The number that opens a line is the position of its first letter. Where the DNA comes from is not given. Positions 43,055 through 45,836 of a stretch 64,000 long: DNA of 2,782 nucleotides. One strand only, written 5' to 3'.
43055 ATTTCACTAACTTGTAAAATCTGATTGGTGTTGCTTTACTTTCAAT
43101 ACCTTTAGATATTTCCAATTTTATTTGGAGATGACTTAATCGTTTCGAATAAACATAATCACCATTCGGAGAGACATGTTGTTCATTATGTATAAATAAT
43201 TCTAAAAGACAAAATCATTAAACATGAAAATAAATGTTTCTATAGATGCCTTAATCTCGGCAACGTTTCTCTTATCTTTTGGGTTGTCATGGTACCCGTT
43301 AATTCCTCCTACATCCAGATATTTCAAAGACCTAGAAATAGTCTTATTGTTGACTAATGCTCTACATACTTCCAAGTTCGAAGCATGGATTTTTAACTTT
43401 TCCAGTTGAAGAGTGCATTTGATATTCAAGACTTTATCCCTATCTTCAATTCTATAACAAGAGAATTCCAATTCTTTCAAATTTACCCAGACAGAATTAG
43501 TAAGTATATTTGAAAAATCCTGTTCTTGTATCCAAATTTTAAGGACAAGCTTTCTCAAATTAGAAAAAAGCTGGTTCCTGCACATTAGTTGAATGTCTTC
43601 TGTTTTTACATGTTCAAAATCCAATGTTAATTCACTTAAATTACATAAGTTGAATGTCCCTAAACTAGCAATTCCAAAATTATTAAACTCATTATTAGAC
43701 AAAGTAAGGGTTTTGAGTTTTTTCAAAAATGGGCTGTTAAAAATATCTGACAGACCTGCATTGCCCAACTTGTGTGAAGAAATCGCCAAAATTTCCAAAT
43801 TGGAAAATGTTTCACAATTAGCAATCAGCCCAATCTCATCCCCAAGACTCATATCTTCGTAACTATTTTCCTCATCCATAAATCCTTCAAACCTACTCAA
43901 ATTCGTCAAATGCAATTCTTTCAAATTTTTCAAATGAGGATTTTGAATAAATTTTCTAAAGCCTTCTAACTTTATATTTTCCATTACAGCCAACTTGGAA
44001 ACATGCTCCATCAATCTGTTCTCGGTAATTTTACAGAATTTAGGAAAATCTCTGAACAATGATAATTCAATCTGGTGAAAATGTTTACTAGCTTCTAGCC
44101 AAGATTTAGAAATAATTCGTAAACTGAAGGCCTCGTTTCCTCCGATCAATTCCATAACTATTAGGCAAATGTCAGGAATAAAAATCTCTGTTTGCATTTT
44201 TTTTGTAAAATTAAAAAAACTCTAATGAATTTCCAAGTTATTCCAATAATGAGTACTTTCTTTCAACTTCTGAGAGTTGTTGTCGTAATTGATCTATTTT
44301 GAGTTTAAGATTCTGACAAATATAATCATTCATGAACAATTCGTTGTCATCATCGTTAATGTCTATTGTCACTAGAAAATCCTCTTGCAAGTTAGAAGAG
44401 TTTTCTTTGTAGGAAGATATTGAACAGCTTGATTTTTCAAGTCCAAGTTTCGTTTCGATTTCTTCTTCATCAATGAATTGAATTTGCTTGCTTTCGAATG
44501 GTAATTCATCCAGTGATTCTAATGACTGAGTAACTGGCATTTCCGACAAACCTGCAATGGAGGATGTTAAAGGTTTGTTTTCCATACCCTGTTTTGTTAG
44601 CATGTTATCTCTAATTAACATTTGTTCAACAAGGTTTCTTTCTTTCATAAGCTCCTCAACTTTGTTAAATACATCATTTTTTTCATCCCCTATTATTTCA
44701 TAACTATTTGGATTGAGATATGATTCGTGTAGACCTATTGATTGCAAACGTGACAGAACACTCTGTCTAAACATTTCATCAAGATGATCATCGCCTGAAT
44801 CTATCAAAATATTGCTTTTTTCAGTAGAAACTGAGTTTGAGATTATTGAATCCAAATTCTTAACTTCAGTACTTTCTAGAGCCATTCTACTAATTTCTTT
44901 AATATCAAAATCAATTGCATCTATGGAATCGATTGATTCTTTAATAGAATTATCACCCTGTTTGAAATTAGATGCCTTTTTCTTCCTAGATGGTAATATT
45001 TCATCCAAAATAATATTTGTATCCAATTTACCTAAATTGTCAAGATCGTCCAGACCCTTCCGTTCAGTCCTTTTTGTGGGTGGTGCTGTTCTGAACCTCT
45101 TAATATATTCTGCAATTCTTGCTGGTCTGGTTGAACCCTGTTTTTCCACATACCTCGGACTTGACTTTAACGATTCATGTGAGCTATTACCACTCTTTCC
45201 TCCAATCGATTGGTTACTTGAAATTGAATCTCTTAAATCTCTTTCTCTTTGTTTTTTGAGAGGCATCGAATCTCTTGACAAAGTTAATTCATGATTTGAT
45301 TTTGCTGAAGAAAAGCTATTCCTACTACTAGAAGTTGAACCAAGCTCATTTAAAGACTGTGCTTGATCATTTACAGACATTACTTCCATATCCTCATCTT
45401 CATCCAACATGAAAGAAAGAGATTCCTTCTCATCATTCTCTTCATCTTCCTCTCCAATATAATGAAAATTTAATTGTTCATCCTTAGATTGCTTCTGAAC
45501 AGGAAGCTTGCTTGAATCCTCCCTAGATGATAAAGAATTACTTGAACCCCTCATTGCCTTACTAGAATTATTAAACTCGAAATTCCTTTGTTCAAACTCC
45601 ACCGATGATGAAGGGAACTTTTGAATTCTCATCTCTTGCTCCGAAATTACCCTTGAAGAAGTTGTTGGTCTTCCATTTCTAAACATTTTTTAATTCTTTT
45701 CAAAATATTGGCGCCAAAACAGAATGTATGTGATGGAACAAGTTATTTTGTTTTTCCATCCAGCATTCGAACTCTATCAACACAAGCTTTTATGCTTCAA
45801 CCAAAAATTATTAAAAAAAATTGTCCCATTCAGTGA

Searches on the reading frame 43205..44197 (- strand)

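Call 14: search_protein_families(library=pfam, proteins=[window:43205-44197:-], max_evalue=0.001)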
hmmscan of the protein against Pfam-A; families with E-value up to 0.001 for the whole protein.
window:43205-44197:- (331 aa): 1 family
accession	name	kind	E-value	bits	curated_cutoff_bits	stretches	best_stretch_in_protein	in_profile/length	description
PF24758.1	LRR_At5g56370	-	0.00046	20.3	27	0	184-288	10-111/227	FBD-associated F-box protein At5g56370, LRR repeats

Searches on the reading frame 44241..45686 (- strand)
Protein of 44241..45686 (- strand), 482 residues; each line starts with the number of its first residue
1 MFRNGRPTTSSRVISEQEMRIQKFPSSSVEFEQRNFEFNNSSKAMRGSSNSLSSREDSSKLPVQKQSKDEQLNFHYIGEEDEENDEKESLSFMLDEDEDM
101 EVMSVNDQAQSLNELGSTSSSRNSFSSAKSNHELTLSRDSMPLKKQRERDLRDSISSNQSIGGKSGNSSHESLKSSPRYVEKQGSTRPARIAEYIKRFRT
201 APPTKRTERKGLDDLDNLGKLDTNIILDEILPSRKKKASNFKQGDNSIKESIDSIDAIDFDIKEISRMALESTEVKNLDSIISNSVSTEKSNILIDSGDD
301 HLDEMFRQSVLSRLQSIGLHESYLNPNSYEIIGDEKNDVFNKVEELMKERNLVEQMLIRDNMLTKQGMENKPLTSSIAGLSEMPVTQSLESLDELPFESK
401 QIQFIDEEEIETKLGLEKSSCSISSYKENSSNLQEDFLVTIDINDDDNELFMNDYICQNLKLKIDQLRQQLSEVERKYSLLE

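Call 12: find_encoding_contigs(protein=window:44241-45686:-, flank=2000, max_places=3)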
Protein window:44241-45686:- (482 aa): no gene with exactly this product is on record in the collection.

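Call 14: search_protein_families(library=pfam, proteins=[window:44241-45686:-], max_evalue=0.001)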
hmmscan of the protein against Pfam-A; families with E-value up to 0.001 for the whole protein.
window:44241-45686:- (482 aa): 0 families
